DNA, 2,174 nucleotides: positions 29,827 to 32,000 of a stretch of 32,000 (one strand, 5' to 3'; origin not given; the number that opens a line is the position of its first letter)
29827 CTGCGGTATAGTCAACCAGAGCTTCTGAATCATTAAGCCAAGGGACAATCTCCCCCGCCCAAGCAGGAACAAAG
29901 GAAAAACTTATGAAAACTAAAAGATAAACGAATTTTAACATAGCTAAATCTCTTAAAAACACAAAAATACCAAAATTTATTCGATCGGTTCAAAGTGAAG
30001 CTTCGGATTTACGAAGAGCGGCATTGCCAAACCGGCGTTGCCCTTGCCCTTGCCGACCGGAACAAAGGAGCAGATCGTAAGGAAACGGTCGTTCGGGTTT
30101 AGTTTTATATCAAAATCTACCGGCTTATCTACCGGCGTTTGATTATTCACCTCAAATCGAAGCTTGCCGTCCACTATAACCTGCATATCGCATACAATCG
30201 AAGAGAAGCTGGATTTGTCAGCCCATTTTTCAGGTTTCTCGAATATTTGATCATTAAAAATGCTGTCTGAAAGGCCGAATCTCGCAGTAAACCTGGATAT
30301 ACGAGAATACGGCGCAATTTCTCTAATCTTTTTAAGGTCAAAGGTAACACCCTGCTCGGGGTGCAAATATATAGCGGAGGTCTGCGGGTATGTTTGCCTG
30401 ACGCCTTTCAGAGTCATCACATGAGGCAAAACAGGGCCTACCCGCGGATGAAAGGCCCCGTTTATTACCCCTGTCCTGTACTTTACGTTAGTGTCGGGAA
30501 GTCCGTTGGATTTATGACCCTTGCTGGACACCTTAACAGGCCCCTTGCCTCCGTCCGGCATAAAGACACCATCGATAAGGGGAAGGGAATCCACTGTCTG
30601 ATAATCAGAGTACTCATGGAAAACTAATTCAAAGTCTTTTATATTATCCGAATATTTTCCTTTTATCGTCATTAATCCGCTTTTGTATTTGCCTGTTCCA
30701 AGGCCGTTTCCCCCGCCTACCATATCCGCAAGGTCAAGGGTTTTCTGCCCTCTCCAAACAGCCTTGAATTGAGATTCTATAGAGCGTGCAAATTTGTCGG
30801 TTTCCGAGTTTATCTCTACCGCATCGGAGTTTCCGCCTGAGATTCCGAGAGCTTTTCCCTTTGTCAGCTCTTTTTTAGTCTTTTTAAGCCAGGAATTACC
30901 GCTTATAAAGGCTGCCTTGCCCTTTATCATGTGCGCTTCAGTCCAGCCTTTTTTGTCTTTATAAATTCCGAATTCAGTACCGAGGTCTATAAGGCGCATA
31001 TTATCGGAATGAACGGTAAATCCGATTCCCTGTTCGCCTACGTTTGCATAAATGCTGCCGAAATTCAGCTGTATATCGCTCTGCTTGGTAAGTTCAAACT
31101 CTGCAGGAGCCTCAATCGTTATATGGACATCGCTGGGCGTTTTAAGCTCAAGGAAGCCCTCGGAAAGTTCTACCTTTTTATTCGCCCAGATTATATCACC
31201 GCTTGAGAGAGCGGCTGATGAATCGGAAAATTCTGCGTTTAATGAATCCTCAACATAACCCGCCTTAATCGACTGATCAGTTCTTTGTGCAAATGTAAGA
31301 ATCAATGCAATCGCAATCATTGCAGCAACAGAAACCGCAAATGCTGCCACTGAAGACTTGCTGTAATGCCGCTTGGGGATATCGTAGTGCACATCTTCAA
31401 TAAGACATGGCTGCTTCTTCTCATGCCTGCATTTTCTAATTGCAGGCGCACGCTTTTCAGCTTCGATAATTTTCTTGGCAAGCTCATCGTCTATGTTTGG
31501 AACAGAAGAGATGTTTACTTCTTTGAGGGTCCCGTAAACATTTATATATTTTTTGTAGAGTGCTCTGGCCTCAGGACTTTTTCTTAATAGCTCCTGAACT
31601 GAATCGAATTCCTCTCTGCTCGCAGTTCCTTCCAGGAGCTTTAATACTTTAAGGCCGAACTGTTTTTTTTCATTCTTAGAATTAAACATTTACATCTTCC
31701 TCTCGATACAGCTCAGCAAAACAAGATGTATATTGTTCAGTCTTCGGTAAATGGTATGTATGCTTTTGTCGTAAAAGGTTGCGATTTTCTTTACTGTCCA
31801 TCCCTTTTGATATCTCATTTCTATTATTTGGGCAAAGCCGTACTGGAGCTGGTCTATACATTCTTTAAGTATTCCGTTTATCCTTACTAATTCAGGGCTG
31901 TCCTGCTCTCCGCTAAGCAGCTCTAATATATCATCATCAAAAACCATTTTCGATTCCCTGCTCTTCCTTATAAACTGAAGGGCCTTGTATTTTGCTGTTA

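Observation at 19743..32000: ECF sigma / FecR anti-sigma-led 12-kb one-strand cluster: three paralogous secreted LamG/Ig/dockerin-like proteins plus two sulfatases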

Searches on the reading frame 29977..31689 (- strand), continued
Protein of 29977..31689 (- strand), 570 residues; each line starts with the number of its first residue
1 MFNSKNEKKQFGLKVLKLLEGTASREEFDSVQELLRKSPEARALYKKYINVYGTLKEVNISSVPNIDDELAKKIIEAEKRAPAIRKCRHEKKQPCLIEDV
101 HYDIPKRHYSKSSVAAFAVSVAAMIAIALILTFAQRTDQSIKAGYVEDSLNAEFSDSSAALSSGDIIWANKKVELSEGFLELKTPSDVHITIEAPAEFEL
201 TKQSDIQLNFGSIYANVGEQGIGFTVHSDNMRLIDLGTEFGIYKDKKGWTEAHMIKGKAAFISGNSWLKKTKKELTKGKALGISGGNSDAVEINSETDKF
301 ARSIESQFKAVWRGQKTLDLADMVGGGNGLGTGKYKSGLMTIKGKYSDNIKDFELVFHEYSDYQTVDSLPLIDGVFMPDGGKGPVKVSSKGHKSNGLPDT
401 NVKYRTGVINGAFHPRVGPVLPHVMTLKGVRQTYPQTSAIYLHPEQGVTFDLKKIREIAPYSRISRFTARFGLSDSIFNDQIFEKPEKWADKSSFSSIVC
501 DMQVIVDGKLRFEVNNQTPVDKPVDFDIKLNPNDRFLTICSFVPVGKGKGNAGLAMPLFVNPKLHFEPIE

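Call 46: find_encoding_contigs(protein=P0051, flank=8000, max_places=1)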
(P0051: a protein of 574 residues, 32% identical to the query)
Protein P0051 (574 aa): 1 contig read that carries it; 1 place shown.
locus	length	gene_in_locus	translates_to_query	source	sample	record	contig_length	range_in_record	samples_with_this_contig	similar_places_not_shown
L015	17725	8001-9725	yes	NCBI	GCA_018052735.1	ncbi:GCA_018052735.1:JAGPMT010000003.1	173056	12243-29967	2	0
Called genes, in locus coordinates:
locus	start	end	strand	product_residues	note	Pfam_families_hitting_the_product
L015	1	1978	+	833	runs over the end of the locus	PF12708:Pect-lyase_RHGA_epim (weak), PF00295:Glyco_hydro_28, PF07470:Glyco_hydro_88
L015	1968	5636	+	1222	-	PF14614:DUF4450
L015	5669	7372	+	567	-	PF09492:Pec_lyase, PF00657:Lipase_GDSL, PF13472:Lipase_GDSL_2, PF04311:DUF459 (weak)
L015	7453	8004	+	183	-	PF04542:Sigma70_r2, PF08281:Sigma70_r4_2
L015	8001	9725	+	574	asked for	PF04773:FecR (faint), PF08305:NPCBM (faint)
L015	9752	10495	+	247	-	PF07963:N_methyl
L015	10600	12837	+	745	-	PF18911:PKD_4 (faint), PF22352:K319L-like_PKD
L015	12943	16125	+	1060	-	PF17963:Big_9 (weak), PF07691:PA14, PF03422:CBM_6, PF18099:CBM_35_2 (weak)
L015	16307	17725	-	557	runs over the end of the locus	PF04616:Glyco_hydro_43, PF17851:GH43_C2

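Call 63: find_encoding_contigs(protein=P0021, flank=10000, max_places=1)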
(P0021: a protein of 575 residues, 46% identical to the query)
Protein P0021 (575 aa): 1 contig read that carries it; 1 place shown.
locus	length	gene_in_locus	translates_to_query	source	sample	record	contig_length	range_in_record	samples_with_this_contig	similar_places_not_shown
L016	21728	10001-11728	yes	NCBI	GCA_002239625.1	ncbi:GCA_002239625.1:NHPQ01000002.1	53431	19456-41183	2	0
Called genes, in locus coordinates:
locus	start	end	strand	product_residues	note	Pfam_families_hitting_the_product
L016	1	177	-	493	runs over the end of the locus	PF21305:type_II_gspD_N0 (weak), PF03958:Secretin_N (weak), PF00263:Secretin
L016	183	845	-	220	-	-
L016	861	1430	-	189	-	-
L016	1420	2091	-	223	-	-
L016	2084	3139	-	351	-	PF11104:PilM_2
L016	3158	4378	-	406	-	PF23981:DUF7305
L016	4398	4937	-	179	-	PF07963:N_methyl (weak)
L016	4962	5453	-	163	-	-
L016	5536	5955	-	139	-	PF07963:N_methyl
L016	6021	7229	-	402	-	PF00482:T2SSF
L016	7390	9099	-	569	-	PF05157:MshEN, PF00437:T2SSE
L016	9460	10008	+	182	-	PF04542:Sigma70_r2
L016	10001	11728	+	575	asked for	PF04773:FecR (faint)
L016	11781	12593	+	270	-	PF07963:N_methyl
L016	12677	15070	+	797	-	PF07679:I-set (weak), PF13927:Ig_3, PF13385:Laminin_G_3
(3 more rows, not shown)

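Call 64: find_encoding_contigs(protein=P0022, flank=10000, max_places=1)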
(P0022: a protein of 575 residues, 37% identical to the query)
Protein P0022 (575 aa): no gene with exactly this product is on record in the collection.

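Call 65: find_encoding_contigs(protein=P0077, flank=10000, max_places=1)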
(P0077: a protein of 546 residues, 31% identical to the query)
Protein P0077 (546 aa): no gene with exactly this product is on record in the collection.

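Call 68: search_protein_families(library=ncbifam, proteins=[L012:9022-9534:+, window:29977-31689:-, L012:13968-15389:+], max_evalue=0.001)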
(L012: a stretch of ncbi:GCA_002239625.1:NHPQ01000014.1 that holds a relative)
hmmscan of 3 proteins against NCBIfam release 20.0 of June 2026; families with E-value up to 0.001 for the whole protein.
L012:9022-9534:+ (170 aa): 61 families (the best 25 are shown)
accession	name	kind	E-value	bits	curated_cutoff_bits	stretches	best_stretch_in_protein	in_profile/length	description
TIGR02989.1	Sig-70_gvs1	subfamily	3.2e-38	131.1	124.55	1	13-166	3-158/158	RNA polymerase sigma-70 factor, Rhodopirellula/Verrucomicrobium family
TIGR02937.1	sigma70-ECF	superfamily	1.4e-23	83.4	42.9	1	16-158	6-157/165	sigma-70 family RNA polymerase sigma factor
NF009168.0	PRK12515.1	subfamily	8.1e-17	61.3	236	1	16-155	27-168/189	RNA polymerase sigma factor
TIGR02985.1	Sig70_bacteroi1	subfamily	1e-16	61.6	126.4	1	13-156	3-152/162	RNA polymerase sigma-70 factor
NF058625.1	sigma_PG0214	equivalog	9.2e-15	54.8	130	1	11-151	4-146/170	GFO_1088 family ECF-type sigma factor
NF053879.1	RNAPolSigSigVBac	equivalog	1.2e-14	54.3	190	1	11-156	4-145/160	RNA polymerase sigma factor SigV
NF009167.0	PRK12514.1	equivalog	1.4e-12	47.9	265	1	9-168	18-180/180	RNA polymerase sigma factor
NF009166.1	PRK12513.1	equivalog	1.7e-12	47.5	206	1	7-155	18-175/193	RNA polymerase sigma factor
NF008888.0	PRK11922.1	equivalog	6.2e-12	45.6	204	1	4-92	23-111/231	RNA polymerase sigma factor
NF007227.0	PRK09645.1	subfamily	6.9e-12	45.6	202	1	3-151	5-155/177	sigma-70 family RNA polymerase sigma factor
NF007216.0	PRK09638.1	equivalog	9.1e-12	45.1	194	1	4-157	11-165/180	RNA polymerase sigma factor SigY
TIGR02954.1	Sig70_famx3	hypoth_equivalog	1.5e-11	44.3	188.5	1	3-157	8-158/170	RNA polymerase sigma-70 factor, TIGR02954 family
TIGR02952.1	Sig70_famx2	equivalog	2.9e-11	43.5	206.45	1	3-148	3-152/170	ECF subfamily RNA polymerase sigma factor, BldN family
NF009186.0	PRK12534.1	equivalog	3.2e-11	43.4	267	1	5-168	19-187/187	RNA polymerase sigma factor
NF007222.0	PRK09640.1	equivalog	7.5e-11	41.9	194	1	9-119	24-135/188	RNA polymerase sigma factor SigX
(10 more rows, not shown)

window:29977-31689:- (570 aa): 0 families

L012:13968-15389:+ (473 aa): 6 families
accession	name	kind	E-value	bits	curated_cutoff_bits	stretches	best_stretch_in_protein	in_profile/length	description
NF010322.0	PRK13759.1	equivalog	6.6e-44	150.2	481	2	214-365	261-414/486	arylsulfatase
TIGR03417.1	chol_sulfatase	equivalog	1.3e-42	146.3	433.45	2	36-136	2-103/500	choline-sulfatase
NF052527.1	Mn_arylsulf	exception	8.7e-25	87.5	850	2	36-145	1-113/479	manganese-dependent arylsulfatase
NF045661.1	HdlasePehA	equivalog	4.8e-23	81.6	900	2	212-337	273-403/506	phosphoric/sulfuric ester hydrolase PehA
NF038282.1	LapC_YejM_PbgA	exception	1.1e-05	23.9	825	1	210-305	401-496/584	LPS biosynthesis-modulating metalloenzyme YejM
NF053595.1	LptchSynLtaSGpos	equivalog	0.00051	18.7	970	0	169-254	386-461/626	lipoteichoic acid synthase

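Call 73: search_solved_structures(query=L012:13968-15389:+, max_evalue=1e-20)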
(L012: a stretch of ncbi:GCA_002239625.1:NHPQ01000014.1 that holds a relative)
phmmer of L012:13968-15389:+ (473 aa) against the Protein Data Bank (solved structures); distinct sequences matched with E-value up to 1e-20: 31.
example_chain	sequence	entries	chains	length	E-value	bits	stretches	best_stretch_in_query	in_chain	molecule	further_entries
9bb9_A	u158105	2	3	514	3e-43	151.4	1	28-462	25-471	S1_8A sulfatase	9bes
9bes_B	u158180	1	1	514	8.1e-42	146.7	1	28-462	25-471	S1_8A Sulfatase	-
4mhx_A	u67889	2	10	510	5.9e-34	120.8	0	36-189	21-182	N-sulphoglucosamine sulphohydrolase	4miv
6hhm_A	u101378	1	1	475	2.6e-30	108.8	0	31-134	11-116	Arylsulfatase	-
7ebp_A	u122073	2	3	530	3.7e-29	104.9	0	32-146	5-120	Sulfatase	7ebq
9bba_A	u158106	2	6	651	6.9e-29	104.1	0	202-446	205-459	S1_8C sulfatase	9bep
7lha_A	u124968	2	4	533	1.1e-28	103.4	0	211-452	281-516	Exo-L-galactose-6-sulfatase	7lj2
9s8y_A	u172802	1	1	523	1.9e-28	102.6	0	36-146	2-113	Sulfatase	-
7p24_AAA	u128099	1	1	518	1.4e-27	99.8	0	34-147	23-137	Mucin-desulfating sulfatase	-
5g2v_A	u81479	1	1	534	3e-27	98.6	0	31-139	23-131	N-ACETYLGLUCOSAMINE-6-SULFATASE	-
7stt_A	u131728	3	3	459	1.1e-26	96.9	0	212-333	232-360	N-acetylgalactosamine-6-sulfatase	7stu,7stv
3ed4_A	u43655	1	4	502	1.9e-26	96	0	31-137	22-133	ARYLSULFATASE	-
6bia_A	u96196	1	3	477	4.8e-26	94.7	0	30-137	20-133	Sulfatase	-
4upi_A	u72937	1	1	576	1.9e-25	92.7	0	33-139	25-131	SULFATASE FAMILY PROTEIN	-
4upl_A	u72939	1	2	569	7.9e-25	90.7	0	33-138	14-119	SULFATASE FAMILY PROTEIN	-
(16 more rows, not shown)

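Call 81: find_encoding_contigs(protein=P0078, flank=9000, max_places=1)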
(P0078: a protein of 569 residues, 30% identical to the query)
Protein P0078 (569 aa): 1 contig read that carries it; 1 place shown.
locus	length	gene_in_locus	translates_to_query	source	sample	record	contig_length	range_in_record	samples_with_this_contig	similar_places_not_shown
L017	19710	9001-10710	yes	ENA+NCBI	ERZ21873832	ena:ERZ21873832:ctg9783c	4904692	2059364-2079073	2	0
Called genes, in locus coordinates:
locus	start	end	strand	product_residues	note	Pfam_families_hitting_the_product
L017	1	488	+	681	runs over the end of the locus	PF03422:CBM_6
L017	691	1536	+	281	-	PF07589:PEP_exosort_dom (weak)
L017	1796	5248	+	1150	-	PF12708:Pect-lyase_RHGA_epim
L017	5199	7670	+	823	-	PF03422:CBM_6, PF18099:CBM_35_2, PF04616:Glyco_hydro_43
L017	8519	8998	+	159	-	PF04542:Sigma70_r2, PF08281:Sigma70_r4_2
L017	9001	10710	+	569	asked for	PF04773:FecR (weak), PF08305:NPCBM (faint)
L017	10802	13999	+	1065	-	PF00054:Laminin_G_1 (weak), PF02210:Laminin_G_2 (weak), PF13385:Laminin_G_3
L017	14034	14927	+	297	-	PF07963:N_methyl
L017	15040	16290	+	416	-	PF14307:Glyco_tran_WbsX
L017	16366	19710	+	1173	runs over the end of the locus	PF25788:Ig_Rha78A_N, PF02837:Glyco_hydro_2_N (faint), PF08531:Bac_rhamnosid_N, PF05592:Bac_rhamnosid, PF17389:Bac_rhamnosid6H, PF17390:Bac_rhamnosid_C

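Call 82: find_encoding_contigs(protein=P0084, flank=9000, max_places=1)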
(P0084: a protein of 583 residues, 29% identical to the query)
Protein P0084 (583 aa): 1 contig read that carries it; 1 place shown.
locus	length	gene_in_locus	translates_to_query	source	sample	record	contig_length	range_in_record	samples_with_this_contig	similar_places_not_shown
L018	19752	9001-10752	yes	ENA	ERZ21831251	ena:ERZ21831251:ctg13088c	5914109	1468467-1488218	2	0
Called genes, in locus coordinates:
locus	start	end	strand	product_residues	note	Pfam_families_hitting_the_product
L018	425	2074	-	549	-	PF00342:PGI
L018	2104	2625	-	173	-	-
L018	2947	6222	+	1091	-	PF17210:SdrD_B (weak), PF07581:Glug (faint)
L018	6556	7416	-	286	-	PF00398:RrnaAD, PF01728:FtsJ (weak), PF13847:Methyltransf_31 (weak), PF08241:Methyltransf_11 (weak), PF08242:Methyltransf_12 (weak), PF13649:Methyltransf_25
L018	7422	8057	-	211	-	PF01330:RuvA_N (weak), PF14520:HHH_5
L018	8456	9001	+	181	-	PF04542:Sigma70_r2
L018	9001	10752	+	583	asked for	-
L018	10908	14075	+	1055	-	PF13385:Laminin_G_3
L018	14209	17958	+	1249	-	PF17132:Glyco_hydro_106, PF11875:DnaJ-like_C11_C (faint), PF02837:Glyco_hydro_2_N (faint), PF22666:Glyco_hydro_2_N2 (weak)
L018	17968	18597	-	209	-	PF03162:Y_phosphatase2, PF13350:Y_phosphatase3 (weak), PF22741:PTP-NADK, PF14566:PTPlike_phytase (weak), PF22784:PTP-SAK, PF22785:Tc-R-P, PF00782:DSPc (faint)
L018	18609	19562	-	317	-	PF04055:Radical_SAM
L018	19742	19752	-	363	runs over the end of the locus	PF00266:Aminotran_5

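Call 83: find_encoding_contigs(protein=P0123, flank=9000, max_places=1)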
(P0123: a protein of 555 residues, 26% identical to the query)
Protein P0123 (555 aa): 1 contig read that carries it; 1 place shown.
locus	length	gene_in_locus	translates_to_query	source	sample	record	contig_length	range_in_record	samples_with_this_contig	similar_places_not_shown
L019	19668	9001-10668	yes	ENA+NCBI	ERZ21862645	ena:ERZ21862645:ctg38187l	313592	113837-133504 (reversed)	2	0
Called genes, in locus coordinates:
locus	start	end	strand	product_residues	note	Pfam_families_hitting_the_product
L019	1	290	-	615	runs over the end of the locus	PF00561:Abhydrolase_1, PF07021:MetW, PF13489:Methyltransf_23, PF08241:Methyltransf_11, PF08242:Methyltransf_12 (weak), PF13649:Methyltransf_25, PF13847:Methyltransf_31 (weak)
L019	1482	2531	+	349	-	PF13847:Methyltransf_31 (weak), PF08241:Methyltransf_11, PF08242:Methyltransf_12 (weak), PF13649:Methyltransf_25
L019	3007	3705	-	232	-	PF02683:DsbD_TM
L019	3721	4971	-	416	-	PF00085:Thioredoxin, PF13098:Thioredoxin_2 (weak), PF03243:MerB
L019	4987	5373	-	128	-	PF08859:DGC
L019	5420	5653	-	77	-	PF13192:Thioredoxin_3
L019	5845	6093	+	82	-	-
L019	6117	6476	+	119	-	PF01381:HTH_3 (weak), PF13560:HTH_31 (faint)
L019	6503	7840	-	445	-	PF03773:ArsP_1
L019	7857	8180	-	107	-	PF01022:HTH_5, PF12840:HTH_20 (weak)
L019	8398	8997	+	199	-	PF04542:Sigma70_r2, PF08281:Sigma70_r4_2 (weak)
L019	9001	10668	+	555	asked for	PF08305:NPCBM (faint)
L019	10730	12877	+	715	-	PF07679:I-set (weak), PF13927:Ig_3, PF13385:Laminin_G_3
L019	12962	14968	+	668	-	PF00047:ig (weak), PF07679:I-set (weak), PF13927:Ig_3, PF13385:Laminin_G_3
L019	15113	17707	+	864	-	PF13385:Laminin_G_3, PF11790:Glyco_hydro_cc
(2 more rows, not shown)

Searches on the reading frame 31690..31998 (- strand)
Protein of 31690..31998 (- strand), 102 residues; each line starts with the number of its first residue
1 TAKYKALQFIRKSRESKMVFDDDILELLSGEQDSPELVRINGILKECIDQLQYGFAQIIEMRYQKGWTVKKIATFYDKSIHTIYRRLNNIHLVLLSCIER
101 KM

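Call 8: search_protein_families(library=pfam, proteins=[window:31690-31998:-], max_evalue=0.01)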
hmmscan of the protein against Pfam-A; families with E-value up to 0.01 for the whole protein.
window:31690-31998:- (102 aa): 4 families
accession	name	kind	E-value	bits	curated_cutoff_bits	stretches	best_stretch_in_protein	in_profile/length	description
PF13384.12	HTH_23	-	4e-05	23.7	24.6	1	56-88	8-39/50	Homeodomain-like domain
PF04545.22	Sigma70_r4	-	0.00024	21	24.1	1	48-87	2-41/50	Sigma-70, region 4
PF08281.18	Sigma70_r4_2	-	0.00076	19.5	25.7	1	43-87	3-47/54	Sigma-70, region 4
PF07638.17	Sigma70_ECF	-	0.0052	17.1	21.1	1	32-89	118-174/185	ECF sigma factor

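Call 68: search_protein_families(library=ncbifam, proteins=[window:31690-31998:-], max_evalue=0.001)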
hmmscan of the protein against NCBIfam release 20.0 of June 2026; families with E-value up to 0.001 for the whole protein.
window:31690-31998:- (102 aa): 7 families
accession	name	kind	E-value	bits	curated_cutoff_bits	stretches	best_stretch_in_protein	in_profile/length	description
TIGR02989.1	Sig-70_gvs1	subfamily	1.8e-15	57.2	124.55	1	2-98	60-158/158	RNA polymerase sigma-70 factor, Rhodopirellula/Verrucomicrobium family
TIGR02937.1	sigma70-ECF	superfamily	6.7e-07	29.1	42.9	1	5-90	63-157/165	sigma-70 family RNA polymerase sigma factor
NF053879.1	RNAPolSigSigVBac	equivalog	7.2e-07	29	190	1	5-88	66-145/160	RNA polymerase sigma factor SigV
NF009168.0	PRK12515.1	subfamily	4.8e-06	26.2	236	1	2-87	81-168/189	RNA polymerase sigma factor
TIGR02999.1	Sig-70_X6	subfamily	0.00025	21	126.15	1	31-96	115-180/183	ECF-type sigma factor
TIGR02954.1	Sig70_famx3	hypoth_equivalog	0.00029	20.6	188.5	1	5-90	78-159/170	RNA polymerase sigma-70 factor, TIGR02954 family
NF009167.0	PRK12514.1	equivalog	0.00088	19.2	265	1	3-100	81-180/180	RNA polymerase sigma factor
